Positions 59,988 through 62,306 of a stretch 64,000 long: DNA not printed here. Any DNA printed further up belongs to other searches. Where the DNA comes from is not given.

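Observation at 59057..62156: Archaeal-type DNA topoisomerase VI (top6B-top6A) operon in a bacterial chromosome, with a lysine-rich tail on the B subunit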

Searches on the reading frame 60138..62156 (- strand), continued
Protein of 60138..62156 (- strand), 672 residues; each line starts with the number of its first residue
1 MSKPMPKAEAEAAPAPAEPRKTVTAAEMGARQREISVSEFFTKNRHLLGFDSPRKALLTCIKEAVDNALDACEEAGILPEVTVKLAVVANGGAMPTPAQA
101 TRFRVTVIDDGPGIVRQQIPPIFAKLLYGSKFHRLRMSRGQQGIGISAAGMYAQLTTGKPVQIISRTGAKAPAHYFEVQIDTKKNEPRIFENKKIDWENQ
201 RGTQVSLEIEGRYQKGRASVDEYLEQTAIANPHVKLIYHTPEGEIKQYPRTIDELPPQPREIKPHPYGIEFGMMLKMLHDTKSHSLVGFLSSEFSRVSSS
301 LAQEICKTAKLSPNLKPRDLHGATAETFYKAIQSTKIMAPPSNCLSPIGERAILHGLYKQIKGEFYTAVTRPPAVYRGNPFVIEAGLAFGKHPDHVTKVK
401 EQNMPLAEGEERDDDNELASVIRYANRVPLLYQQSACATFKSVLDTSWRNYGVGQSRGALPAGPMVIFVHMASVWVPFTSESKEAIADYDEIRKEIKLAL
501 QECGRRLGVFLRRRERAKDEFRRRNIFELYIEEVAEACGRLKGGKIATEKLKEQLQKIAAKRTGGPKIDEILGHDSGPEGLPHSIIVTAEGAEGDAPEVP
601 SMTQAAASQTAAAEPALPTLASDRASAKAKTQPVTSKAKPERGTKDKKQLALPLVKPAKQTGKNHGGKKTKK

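Call 7: find_homologous_proteins(query=window:60138-62156:-, max_evalue=1e-20)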
Query window:60138-62156:- (672 aa): 8000 proteins with E <= 1e-20 among 8000 candidates; the best 120 are listed.
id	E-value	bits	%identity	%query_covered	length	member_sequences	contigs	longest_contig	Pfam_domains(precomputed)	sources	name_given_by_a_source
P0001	0.0e+0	1502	100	99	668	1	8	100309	PF09239.18,PF02518.32,PF13589.13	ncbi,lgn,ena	-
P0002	0.0e+0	1359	91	99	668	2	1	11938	PF09239.18,PF02518.32,PF13589.13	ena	-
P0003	0.0e+0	1298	88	94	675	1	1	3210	PF09239.18,PF02518.32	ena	-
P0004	0.0e+0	1293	87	95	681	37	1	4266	PF09239.18,PF02518.32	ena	-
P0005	0.0e+0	1287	87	97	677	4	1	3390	PF09239.18,PF02518.32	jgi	-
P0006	0.0e+0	1287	86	97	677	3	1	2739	PF09239.18,PF02518.32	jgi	jgi:DNA topoisomerase-6 subunit B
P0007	0.0e+0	1273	85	99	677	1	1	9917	PF09239.18,PF02518.32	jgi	jgi:DNA topoisomerase-6 subunit B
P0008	0.0e+0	1266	85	98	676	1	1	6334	PF09239.18,PF02518.32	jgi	jgi:DNA topoisomerase-6 subunit B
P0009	0.0e+0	1265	86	97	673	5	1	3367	PF09239.18,PF02518.32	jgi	-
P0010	0.0e+0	1256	84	97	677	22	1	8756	PF09239.18,PF02518.32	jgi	jgi:DNA topoisomerase-6 subunit B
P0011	0.0e+0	1253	93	86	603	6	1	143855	PF09239.18,PF02518.32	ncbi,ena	-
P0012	0.0e+0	1245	83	100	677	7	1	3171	PF09239.18,PF02518.32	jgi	jgi:DNA topoisomerase VI subunit B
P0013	0.0e+0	1245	84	97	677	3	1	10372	PF09239.18,PF02518.32,PF13589.13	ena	-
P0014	0.0e+0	1242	84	99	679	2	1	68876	PF09239.18,PF02518.32,PF13589.13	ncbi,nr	ncbi:MAG: DNA topoisomerase VI subunit B [Deltaproteobacteria bacterium]|nr:DNA topoisomerase VI sub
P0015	0.0e+0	1240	84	98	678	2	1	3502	PF09239.18,PF02518.32,PF13589.13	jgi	-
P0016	0.0e+0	1237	83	99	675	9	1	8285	PF09239.18,PF02518.32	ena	-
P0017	0.0e+0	1236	84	96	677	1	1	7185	PF09239.18,PF02518.32,PF13589.13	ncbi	-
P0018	0.0e+0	1230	82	99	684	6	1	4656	PF09239.18,PF02518.32,PF13589.13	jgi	jgi:DNA topoisomerase-6 subunit B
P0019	0.0e+0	1230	81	98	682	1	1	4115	PF09239.18,PF02518.32,PF13589.13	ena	-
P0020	0.0e+0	1230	82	99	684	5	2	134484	PF09239.18,PF02518.32,PF13589.13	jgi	-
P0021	0.0e+0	1224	81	98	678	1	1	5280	PF09239.18,PF02518.32,PF13589.13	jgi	jgi:DNA topoisomerase-6 subunit B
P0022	0.0e+0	1224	83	96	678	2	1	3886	PF09239.18,PF02518.32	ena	-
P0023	0.0e+0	1223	82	97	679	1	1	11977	PF09239.18,PF02518.32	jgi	-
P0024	0.0e+0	1219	80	98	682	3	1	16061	PF09239.18,PF02518.32,PF13589.13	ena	-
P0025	0.0e+0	1219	82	97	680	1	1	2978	PF09239.18,PF02518.32,PF13589.13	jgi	jgi:DNA topoisomerase VI subunit B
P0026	0.0e+0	1218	81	97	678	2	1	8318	PF09239.18,PF02518.32,PF13589.13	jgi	-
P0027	0.0e+0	1217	83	98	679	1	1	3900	PF09239.18,PF02518.32,PF13589.13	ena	-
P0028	0.0e+0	1217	81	97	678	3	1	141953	PF09239.18,PF02518.32,PF13589.13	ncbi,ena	-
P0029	0.0e+0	1217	82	97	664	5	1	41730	PF09239.18,PF02518.32,PF13589.13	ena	-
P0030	0.0e+0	1215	81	97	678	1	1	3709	PF09239.18,PF02518.32,PF13589.13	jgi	jgi:DNA topoisomerase-6 subunit B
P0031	0.0e+0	1215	82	98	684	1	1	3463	PF09239.18,PF02518.32,PF13589.13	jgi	jgi:DNA topoisomerase-6 subunit B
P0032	0.0e+0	1212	83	100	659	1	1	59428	PF09239.18,PF02518.32,PF13589.13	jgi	-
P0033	0.0e+0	1206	81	97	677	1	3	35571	PF09239.18,PF02518.32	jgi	jgi:DNA topoisomerase-6 subunit B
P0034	0.0e+0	1206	81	98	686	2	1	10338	PF09239.18,PF02518.32,PF13589.13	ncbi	-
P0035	0.0e+0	1205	81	100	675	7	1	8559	PF09239.18,PF02518.32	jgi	jgi:DNA topoisomerase-6 subunit B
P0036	0.0e+0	1203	82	97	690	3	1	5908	PF09239.18,PF02518.32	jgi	jgi:DNA topoisomerase-6 subunit B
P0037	0.0e+0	1203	81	99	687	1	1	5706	PF09239.18,PF02518.32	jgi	jgi:DNA topoisomerase-6 subunit B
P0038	0.0e+0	1201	82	96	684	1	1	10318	PF09239.18,PF02518.32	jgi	jgi:DNA topoisomerase-6 subunit B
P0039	0.0e+0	1200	82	98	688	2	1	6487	PF09239.18,PF02518.32,PF13589.13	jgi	jgi:DNA topoisomerase-6 subunit B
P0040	0.0e+0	1200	81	98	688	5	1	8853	PF09239.18,PF02518.32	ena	-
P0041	0.0e+0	1199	80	99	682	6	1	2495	PF09239.18,PF02518.32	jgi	jgi:DNA topoisomerase-6 subunit B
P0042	0.0e+0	1199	81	98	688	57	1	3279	PF09239.18,PF02518.32,PF13589.13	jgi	jgi:DNA topoisomerase VI subunit B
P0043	0.0e+0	1198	81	97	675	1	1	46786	PF09239.18,PF02518.32,PF13589.13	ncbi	ncbi:MAG: DNA topoisomerase VI subunit B [Chloroflexota bacterium]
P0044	0.0e+0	1198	80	100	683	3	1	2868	PF09239.18,PF02518.32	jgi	-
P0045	0.0e+0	1198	80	100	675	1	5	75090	PF09239.18,PF02518.32,PF13589.13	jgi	jgi:DNA topoisomerase-6 subunit B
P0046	0.0e+0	1197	80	99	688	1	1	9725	PF09239.18,PF02518.32,PF13589.13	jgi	jgi:DNA topoisomerase-6 subunit B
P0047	0.0e+0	1197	80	100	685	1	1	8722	PF09239.18,PF02518.32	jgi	jgi:DNA topoisomerase-6 subunit B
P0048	0.0e+0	1196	80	99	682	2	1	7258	PF09239.18,PF02518.32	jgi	jgi:DNA topoisomerase-6 subunit B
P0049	0.0e+0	1196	87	89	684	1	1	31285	PF09239.18,PF02518.32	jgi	jgi:DNA topoisomerase VI subunit B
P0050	0.0e+0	1196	80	100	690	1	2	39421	PF09239.18,PF02518.32,PF13589.13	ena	-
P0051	0.0e+0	1196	80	97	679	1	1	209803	PF09239.18,PF02518.32,PF13589.13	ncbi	-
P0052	0.0e+0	1195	80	99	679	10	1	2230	PF09239.18,PF02518.32,PF13589.13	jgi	jgi:DNA topoisomerase-6 subunit B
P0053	0.0e+0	1195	83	94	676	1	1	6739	PF09239.18,PF02518.32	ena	-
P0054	0.0e+0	1195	82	96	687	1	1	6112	PF09239.18,PF02518.32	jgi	jgi:DNA topoisomerase-6 subunit B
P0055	0.0e+0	1195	81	98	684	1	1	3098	PF09239.18,PF02518.32,PF13589.13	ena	-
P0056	0.0e+0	1194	82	97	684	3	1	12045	PF09239.18,PF02518.32,PF13589.13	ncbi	-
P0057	0.0e+0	1194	81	98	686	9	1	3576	PF09239.18,PF02518.32,PF13589.13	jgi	jgi:DNA topoisomerase VI subunit B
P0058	0.0e+0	1194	86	90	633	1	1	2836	PF09239.18,PF02518.32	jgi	jgi:DNA topoisomerase VI subunit B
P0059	0.0e+0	1194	80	100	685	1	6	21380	PF09239.18,PF02518.32,PF13589.13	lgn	-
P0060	0.0e+0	1194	80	99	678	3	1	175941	PF09239.18,PF02518.32,PF13589.13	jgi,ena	-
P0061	0.0e+0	1194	81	98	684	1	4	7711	PF09239.18,PF02518.32,PF13589.13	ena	-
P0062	0.0e+0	1194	80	98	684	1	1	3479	PF09239.18,PF02518.32,PF13589.13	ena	-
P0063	0.0e+0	1193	79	99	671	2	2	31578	PF09239.18,PF02518.32,PF13589.13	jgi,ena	-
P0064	0.0e+0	1193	79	98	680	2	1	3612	PF09239.18,PF02518.32,PF13589.13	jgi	-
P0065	0.0e+0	1193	81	96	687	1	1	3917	PF09239.18,PF02518.32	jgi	jgi:DNA topoisomerase-6 subunit B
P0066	0.0e+0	1193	79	100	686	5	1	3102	PF09239.18,PF02518.32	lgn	-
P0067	0.0e+0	1192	81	98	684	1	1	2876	PF09239.18,PF02518.32,PF13589.13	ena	-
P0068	0.0e+0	1192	81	96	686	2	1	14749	PF09239.18,PF02518.32,PF13589.13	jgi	jgi:DNA topoisomerase VI subunit B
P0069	0.0e+0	1192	80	98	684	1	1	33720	PF09239.18,PF02518.32,PF13589.13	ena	-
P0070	0.0e+0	1192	81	96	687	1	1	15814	PF09239.18,PF02518.32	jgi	jgi:DNA topoisomerase VI subunit B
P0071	0.0e+0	1192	81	98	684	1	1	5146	PF09239.18,PF02518.32,PF13589.13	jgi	-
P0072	0.0e+0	1191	86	91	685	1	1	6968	PF09239.18,PF02518.32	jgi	jgi:DNA topoisomerase-6 subunit B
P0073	0.0e+0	1191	81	98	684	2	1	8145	PF09239.18,PF02518.32,PF13589.13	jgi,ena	-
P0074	0.0e+0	1191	81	98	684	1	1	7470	PF09239.18,PF02518.32,PF13589.13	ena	-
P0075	0.0e+0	1190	80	98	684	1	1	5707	PF09239.18,PF02518.32,PF13589.13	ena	-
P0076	0.0e+0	1190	80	98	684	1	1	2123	PF09239.18,PF02518.32,PF13589.13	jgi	jgi:DNA topoisomerase-6 subunit B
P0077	0.0e+0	1190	82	96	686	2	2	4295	PF09239.18,PF02518.32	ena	-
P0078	0.0e+0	1189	80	98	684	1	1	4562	PF09239.18,PF02518.32,PF13589.13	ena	-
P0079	0.0e+0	1187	80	98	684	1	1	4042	PF09239.18,PF02518.32,PF13589.13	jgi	-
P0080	0.0e+0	1187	80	98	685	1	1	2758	PF09239.18,PF02518.32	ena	-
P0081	0.0e+0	1187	82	94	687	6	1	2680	PF09239.18,PF02518.32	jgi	jgi:DNA topoisomerase-6 subunit B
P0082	0.0e+0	1186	82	96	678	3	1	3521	PF09239.18,PF02518.32,PF13589.13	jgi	-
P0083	0.0e+0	1186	81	96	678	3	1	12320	PF09239.18,PF02518.32,PF13589.13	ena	-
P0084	0.0e+0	1185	79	99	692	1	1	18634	PF09239.18,PF02518.32,PF13589.13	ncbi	-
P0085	0.0e+0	1185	80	98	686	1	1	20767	PF09239.18,PF02518.32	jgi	jgi:DNA topoisomerase-6 subunit B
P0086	0.0e+0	1185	80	99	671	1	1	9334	PF09239.18,PF02518.32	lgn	-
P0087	0.0e+0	1185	87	90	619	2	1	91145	PF09239.18,PF02518.32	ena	-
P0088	0.0e+0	1185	79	100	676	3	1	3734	PF09239.18,PF02518.32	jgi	jgi:DNA topoisomerase-6 subunit B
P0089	0.0e+0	1184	80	98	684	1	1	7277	PF09239.18,PF02518.32,PF13589.13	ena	-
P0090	0.0e+0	1184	80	99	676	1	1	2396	PF09239.18,PF02518.32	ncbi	-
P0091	0.0e+0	1183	79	100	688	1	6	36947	PF09239.18,PF02518.32,PF13589.13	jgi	jgi:DNA topoisomerase VI subunit B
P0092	0.0e+0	1182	86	90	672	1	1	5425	PF09239.18,PF02518.32,PF13589.13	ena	-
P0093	0.0e+0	1182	79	100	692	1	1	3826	PF09239.18,PF02518.32,PF13589.13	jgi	jgi:DNA topoisomerase VI subunit B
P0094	0.0e+0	1181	79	100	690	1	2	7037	PF09239.18,PF02518.32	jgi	jgi:DNA topoisomerase VI subunit B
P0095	0.0e+0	1181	80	98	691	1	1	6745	PF09239.18,PF02518.32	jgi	jgi:DNA topoisomerase-6 subunit B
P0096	0.0e+0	1181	79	100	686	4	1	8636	PF09239.18,PF02518.32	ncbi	ncbi:MAG: DNA topoisomerase VI subunit B [Candidatus Binatia bacterium]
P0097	0.0e+0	1181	79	98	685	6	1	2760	PF09239.18,PF02518.32,PF13589.13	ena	-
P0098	0.0e+0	1180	82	96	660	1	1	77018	PF09239.18,PF02518.32,PF13589.13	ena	-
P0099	0.0e+0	1180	80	100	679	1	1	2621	PF09239.18,PF02518.32,PF13589.13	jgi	jgi:DNA topoisomerase-6 subunit B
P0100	0.0e+0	1180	79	98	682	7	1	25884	PF09239.18,PF02518.32,PF13589.13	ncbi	-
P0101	0.0e+0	1179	80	98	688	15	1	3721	PF09239.18,PF02518.32,PF13589.13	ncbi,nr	ncbi:MAG TPA: DNA topoisomerase VI subunit B [Candidatus Binatia bacterium]|nr:DNA topoisomerase VI 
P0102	0.0e+0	1179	78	100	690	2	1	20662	PF09239.18,PF02518.32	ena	-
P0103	0.0e+0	1179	80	97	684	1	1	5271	PF09239.18,PF02518.32,PF13589.13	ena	-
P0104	0.0e+0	1178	78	99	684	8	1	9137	PF09239.18,PF02518.32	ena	-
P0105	0.0e+0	1178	81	97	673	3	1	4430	PF09239.18,PF02518.32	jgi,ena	-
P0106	0.0e+0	1178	79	98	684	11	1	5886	PF09239.18,PF02518.32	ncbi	-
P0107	0.0e+0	1176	79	97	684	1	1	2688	PF09239.18,PF02518.32,PF13589.13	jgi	jgi:DNA topoisomerase VI subunit B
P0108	0.0e+0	1176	79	99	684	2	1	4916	PF09239.18,PF02518.32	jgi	jgi:DNA topoisomerase-6 subunit B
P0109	0.0e+0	1176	82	95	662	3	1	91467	PF09239.18,PF02518.32,PF13589.13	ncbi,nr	ncbi:MAG: DNA topoisomerase VI subunit B [Deltaproteobacteria bacterium]|nr:DNA topoisomerase VI sub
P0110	0.0e+0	1175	79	100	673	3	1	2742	PF09239.18,PF02518.32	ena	-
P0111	0.0e+0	1175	85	91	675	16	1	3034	PF09239.18,PF02518.32,PF13589.13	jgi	jgi:DNA topoisomerase-6 subunit B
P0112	0.0e+0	1175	80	95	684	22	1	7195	PF09239.18,PF02518.32,PF13589.13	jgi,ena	-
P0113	0.0e+0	1174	80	98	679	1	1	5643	PF09239.18,PF02518.32,PF13589.13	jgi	-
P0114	0.0e+0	1174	78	100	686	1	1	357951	PF09239.18,PF02518.32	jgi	jgi:DNA topoisomerase-6 subunit B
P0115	0.0e+0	1174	79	99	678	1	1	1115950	PF09239.18,PF02518.32,PF13589.13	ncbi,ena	-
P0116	0.0e+0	1173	80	98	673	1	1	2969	PF09239.18,PF02518.32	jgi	-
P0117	0.0e+0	1173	83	93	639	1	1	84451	PF09239.18,PF02518.32,PF13589.13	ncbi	-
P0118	0.0e+0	1173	83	94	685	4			PF09239.18,PF02518.32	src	-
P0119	0.0e+0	1173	78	98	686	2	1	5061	PF09239.18,PF02518.32,PF13589.13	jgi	-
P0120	0.0e+0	1173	77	100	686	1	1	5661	PF09239.18,PF02518.32,PF13589.13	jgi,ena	jgi:DNA topoisomerase-6 subunit B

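Call 30: search_protein_representatives(protein=window:60138-62156:-)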
Query: 672 residues. Proteins with E-value up to 0.001 (for the whole library): 3034; up to 1e-10: 2133; up to 1e-30: 795. The best 150 are listed.
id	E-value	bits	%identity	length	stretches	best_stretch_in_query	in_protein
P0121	0.0e+00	1110.0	78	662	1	13-661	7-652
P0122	4.8e-189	646.4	74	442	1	161-577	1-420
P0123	8.6e-187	639.0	57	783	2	125-538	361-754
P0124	3.1e-185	633.9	57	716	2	16-391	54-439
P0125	7.4e-185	632.6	79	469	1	15-364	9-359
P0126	1.1e-183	628.7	59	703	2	246-557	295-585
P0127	1.2e-182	625.4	57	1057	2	132-558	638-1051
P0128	2.5e-182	624.3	86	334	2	69-299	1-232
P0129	4.5e-182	623.4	75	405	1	277-672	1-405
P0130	4.7e-180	616.7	60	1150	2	137-538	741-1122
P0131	1.1e-176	605.6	55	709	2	28-336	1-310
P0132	1.7e-176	604.9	53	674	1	15-576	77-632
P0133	3.0e-174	597.5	76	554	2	90-334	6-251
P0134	1.2e-172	592.3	52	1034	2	107-580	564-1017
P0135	1.5e-169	582.0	49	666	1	8-644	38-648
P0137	1.1e-167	575.9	55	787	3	241-588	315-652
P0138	8.3e-164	563.1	52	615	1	11-543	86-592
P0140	5.6e-158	543.8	53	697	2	3-358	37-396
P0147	1.9e-144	499.1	47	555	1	23-570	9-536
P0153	3.4e-139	481.8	50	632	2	100-562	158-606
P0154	1.3e-138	479.9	48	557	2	25-391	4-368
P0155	1.4e-138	479.7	51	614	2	84-558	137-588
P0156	1.5e-138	479.6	45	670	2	22-330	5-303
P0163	1.9e-133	462.7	48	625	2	97-570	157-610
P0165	1.6e-131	456.4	47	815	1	25-536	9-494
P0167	5.6e-131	454.6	46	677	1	22-544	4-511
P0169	6.5e-131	454.4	46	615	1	25-539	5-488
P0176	9.4e-125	434.0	48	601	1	25-535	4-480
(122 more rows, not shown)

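Call 34: find_encoding_contigs(protein=P0001, flank=10000, max_places=4)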
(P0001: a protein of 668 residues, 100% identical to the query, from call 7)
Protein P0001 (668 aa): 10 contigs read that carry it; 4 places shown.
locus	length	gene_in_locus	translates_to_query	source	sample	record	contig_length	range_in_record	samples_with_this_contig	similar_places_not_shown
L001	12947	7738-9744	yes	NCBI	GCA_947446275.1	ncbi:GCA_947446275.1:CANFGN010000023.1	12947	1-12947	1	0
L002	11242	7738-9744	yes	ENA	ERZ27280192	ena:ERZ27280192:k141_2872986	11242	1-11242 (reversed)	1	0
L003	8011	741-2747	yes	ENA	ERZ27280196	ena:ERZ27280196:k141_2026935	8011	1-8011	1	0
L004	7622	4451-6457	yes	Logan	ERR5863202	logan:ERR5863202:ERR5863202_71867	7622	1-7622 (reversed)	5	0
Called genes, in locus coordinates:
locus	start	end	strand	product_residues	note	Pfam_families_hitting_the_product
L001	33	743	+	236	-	PF00149:Metallophos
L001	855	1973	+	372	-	-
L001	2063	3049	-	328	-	PF00389:2-Hacid_dh, PF02826:2-Hacid_dh_C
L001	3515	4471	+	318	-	PF09084:NMT1, PF13379:NMT1_2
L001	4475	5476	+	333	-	PF09084:NMT1, PF13379:NMT1_2 (weak)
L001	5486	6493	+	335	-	PF13379:NMT1_2, PF09084:NMT1, PF12974:Phosphonate-bd (weak)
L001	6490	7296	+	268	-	PF27522:YDMC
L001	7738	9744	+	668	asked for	PF02518:HATPase_c, PF13589:HATPase_c_3 (faint), PF09239:Topo-VIb_trans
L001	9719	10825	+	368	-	PF04406:TP6A_N, PF20768:Topo_VI_alpha, PF21180:TOP6A-Spo11_Toprim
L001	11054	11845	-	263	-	PF23441:SDR (weak), PF00106:adh_short, PF08659:KR, PF13561:adh_short_C2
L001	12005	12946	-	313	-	?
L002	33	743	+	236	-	PF00149:Metallophos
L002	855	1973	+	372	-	-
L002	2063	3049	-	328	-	PF00389:2-Hacid_dh, PF02826:2-Hacid_dh_C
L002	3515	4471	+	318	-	PF09084:NMT1, PF13379:NMT1_2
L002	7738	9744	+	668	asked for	PF02518:HATPase_c, PF13589:HATPase_c_3 (faint), PF09239:Topo-VIb_trans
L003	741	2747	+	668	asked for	PF02518:HATPase_c, PF13589:HATPase_c_3 (faint), PF09239:Topo-VIb_trans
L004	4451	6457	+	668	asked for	PF02518:HATPase_c, PF13589:HATPase_c_3 (faint), PF09239:Topo-VIb_trans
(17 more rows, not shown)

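Call 35: list_cluster_members(proteins=[P0001, P0121, P0124, P0126, P0131, P0132, P0135, P0137, P0138, P0140])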
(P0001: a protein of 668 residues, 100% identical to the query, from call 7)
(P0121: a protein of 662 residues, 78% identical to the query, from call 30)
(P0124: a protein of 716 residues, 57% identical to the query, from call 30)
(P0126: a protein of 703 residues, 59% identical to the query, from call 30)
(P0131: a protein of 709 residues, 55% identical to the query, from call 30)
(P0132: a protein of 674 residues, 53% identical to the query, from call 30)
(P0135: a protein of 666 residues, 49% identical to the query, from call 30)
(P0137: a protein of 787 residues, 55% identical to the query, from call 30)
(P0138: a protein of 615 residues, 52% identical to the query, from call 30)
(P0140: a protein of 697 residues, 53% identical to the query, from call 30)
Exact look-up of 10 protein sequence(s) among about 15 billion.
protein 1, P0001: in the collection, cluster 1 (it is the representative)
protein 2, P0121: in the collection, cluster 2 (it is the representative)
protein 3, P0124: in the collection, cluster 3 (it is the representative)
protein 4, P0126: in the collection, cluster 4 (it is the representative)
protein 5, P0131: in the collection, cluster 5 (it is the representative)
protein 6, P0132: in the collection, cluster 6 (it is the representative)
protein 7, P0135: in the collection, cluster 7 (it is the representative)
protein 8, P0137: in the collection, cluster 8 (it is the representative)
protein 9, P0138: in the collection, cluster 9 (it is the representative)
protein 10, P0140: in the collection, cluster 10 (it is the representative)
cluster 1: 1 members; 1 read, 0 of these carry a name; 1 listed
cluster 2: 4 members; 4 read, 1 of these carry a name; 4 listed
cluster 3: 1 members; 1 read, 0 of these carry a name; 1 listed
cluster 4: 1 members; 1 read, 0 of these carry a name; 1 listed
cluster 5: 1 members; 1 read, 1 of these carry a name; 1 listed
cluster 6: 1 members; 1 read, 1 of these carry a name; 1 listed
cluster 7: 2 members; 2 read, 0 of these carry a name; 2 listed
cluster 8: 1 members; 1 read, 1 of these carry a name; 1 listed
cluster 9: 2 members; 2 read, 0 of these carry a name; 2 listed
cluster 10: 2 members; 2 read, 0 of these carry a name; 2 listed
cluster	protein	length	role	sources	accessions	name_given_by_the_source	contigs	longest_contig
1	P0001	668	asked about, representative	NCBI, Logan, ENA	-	-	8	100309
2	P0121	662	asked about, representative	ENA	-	-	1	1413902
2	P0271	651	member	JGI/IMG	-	DNA topoisomerase VI subunit B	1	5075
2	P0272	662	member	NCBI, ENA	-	-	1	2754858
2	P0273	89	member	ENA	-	-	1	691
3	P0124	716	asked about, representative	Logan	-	-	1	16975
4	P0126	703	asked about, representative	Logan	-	-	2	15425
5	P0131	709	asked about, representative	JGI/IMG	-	DNA topoisomerase-6 subunit B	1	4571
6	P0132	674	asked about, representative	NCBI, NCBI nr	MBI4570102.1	MAG: DNA topoisomerase VI subunit B [Planctomycetes bacterium] | DNA topoisomerase VI subunit B [Planctomycetota bacterium]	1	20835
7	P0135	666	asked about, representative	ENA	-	-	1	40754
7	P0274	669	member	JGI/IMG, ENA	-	-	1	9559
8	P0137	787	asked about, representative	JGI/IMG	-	DNA topoisomerase-6 subunit B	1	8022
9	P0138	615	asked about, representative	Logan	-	-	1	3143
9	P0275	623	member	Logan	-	-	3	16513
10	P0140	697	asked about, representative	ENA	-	-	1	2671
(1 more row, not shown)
